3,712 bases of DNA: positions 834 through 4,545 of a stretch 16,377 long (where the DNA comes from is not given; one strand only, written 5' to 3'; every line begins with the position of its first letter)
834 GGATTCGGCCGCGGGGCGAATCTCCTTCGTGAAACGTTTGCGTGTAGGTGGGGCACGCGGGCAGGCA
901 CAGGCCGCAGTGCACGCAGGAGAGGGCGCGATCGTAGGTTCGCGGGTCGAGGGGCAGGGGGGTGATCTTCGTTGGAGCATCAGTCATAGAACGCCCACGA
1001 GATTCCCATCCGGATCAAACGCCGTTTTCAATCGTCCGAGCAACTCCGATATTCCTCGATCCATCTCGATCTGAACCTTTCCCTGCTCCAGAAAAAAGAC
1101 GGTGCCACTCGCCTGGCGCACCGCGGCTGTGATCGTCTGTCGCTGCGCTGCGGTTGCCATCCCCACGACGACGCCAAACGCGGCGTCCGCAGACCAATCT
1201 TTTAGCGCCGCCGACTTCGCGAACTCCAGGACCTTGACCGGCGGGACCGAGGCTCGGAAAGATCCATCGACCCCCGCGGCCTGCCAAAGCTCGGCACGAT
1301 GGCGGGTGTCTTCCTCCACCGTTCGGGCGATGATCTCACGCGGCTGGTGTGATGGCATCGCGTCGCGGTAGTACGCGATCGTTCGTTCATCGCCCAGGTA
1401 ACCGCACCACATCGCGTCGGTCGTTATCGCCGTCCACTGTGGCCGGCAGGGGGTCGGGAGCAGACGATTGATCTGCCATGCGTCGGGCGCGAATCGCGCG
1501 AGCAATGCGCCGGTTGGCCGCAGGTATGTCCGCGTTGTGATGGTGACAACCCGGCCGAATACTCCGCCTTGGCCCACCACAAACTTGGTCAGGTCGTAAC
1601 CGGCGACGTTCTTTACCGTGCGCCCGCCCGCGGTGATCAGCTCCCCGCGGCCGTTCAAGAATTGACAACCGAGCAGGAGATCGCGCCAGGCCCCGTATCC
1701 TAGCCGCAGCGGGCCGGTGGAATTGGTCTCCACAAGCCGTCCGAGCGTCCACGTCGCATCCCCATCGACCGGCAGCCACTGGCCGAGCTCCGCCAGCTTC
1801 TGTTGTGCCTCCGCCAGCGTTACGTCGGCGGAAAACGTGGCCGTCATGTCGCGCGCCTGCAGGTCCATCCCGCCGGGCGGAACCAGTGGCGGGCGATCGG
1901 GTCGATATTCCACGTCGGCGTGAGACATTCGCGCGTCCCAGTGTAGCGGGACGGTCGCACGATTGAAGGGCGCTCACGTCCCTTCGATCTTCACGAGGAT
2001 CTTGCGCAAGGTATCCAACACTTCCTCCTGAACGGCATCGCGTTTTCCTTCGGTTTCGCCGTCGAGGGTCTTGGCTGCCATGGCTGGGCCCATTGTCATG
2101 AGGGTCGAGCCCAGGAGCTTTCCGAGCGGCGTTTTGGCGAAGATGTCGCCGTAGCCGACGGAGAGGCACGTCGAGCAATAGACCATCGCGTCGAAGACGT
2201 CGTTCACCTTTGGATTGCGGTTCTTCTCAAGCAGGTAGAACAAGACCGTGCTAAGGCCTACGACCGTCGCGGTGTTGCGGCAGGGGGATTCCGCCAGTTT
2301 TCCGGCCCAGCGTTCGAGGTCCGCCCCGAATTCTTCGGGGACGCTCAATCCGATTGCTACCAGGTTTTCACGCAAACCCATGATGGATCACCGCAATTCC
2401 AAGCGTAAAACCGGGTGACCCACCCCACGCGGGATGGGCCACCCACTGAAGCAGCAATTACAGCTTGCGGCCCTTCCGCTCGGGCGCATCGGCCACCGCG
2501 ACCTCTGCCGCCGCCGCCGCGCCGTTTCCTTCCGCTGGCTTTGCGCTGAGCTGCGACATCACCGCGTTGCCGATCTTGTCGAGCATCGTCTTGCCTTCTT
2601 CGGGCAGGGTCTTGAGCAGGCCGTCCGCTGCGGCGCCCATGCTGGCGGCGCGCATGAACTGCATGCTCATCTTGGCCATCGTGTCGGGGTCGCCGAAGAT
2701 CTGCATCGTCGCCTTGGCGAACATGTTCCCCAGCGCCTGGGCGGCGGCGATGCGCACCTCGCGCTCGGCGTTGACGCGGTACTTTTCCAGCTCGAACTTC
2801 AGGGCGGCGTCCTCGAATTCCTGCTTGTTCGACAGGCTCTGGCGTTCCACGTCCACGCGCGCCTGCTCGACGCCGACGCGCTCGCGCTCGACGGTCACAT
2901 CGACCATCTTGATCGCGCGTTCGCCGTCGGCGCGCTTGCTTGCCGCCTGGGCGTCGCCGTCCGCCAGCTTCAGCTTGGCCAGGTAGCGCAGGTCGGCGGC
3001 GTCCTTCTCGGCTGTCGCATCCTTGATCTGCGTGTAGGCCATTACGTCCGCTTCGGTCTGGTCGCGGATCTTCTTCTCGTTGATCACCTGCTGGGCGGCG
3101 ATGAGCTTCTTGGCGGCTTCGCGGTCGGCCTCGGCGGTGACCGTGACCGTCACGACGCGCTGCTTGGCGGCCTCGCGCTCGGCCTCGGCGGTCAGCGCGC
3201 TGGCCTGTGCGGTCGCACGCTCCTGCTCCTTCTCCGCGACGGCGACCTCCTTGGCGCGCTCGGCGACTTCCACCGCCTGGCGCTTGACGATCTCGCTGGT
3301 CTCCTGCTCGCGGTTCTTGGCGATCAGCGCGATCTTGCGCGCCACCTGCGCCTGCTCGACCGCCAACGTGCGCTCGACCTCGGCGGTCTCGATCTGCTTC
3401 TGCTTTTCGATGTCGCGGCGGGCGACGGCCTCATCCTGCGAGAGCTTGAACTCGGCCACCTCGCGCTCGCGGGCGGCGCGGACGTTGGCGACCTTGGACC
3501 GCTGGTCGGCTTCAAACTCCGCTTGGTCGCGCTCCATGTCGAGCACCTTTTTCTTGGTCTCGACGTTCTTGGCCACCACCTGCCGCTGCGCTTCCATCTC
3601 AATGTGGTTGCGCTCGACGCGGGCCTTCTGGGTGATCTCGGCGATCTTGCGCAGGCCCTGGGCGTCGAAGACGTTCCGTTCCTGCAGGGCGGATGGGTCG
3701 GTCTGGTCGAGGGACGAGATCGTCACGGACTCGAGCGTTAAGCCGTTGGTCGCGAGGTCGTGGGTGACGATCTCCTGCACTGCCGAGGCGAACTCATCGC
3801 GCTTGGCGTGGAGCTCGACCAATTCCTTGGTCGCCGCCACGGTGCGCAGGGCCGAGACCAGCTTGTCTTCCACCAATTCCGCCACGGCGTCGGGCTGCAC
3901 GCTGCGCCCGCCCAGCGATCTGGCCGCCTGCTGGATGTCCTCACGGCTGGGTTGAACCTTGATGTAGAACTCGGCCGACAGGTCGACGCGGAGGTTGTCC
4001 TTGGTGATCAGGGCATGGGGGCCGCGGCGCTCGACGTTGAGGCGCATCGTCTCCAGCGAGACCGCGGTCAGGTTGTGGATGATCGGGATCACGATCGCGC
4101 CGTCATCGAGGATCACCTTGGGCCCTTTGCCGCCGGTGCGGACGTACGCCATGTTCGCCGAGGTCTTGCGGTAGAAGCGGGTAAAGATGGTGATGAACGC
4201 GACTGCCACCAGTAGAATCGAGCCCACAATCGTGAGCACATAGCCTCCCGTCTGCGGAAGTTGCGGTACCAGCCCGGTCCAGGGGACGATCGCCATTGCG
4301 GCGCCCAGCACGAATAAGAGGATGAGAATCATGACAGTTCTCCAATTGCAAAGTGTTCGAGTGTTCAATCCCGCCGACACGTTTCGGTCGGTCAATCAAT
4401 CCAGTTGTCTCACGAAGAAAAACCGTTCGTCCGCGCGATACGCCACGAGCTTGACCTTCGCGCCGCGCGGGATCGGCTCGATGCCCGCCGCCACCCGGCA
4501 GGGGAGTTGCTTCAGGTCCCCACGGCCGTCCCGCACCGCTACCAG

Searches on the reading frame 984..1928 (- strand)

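Call 46: search_protein_families(library=pfam, proteins=[window:984-1928:-], max_evalue=1)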
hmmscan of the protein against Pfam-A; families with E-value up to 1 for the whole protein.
window:984-1928:- (314 aa): 2 families
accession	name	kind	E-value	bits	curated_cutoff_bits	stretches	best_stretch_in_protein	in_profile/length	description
PF01565.28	FAD_binding_4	-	1.4e-08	35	26.4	1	22-100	58-138/139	FAD binding domain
PF09684.15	Tail_P2_I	-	0.18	12.1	20.6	1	150-205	16-70/139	Phage tail protein (Tail_P2_I)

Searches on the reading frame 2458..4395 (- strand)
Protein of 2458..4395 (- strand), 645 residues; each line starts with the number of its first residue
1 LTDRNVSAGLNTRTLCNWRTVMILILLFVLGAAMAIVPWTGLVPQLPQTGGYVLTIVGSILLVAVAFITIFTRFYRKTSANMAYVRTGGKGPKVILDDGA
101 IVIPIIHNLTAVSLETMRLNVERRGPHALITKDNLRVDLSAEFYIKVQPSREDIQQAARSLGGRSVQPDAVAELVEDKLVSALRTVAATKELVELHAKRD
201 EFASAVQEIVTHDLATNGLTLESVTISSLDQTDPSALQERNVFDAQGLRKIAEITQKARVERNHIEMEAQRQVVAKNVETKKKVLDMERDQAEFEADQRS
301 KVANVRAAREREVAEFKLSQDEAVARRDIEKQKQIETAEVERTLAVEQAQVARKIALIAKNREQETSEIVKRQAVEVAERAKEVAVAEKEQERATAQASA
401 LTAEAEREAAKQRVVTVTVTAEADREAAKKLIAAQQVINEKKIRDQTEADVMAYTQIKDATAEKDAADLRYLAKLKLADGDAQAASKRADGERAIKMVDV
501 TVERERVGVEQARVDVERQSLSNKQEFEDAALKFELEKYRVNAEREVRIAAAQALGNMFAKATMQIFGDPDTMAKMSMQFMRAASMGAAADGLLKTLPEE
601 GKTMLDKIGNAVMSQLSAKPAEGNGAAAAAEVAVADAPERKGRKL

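Call 4: search_protein_families(library=pfam, proteins=[window:2458-4395:-], max_evalue=0.01)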
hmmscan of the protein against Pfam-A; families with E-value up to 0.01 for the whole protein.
window:2458-4395:- (645 aa): 1 family
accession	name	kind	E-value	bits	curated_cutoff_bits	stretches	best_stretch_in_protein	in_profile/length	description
PF01145.31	Band_7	-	8.1e-19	68.8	23.6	1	81-264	6-173/176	SPFH domain / Band 7 family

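Call 5: search_protein_families(library=ncbifam, proteins=[window:2458-4395:-], max_evalue=0.01)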
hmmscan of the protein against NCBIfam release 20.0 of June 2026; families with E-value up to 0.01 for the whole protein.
window:2458-4395:- (645 aa): 1 family
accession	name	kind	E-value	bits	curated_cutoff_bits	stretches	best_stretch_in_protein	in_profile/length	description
NF058507.1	FlotScfldFlot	equivalog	1.4e-15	57.3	700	1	87-467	46-393/477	flotillin lipid rafts scaffold protein FloT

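Call 56: search_protein_families(library=pfam, proteins=[window:2458-4332:-], max_evalue=0.01)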
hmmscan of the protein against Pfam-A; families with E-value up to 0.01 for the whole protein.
window:2458-4332:- (624 aa): 1 family
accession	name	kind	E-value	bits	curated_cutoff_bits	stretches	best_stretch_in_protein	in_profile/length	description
PF01145.31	Band_7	-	7.6e-19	68.9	23.6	1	60-243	6-173/176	SPFH domain / Band 7 family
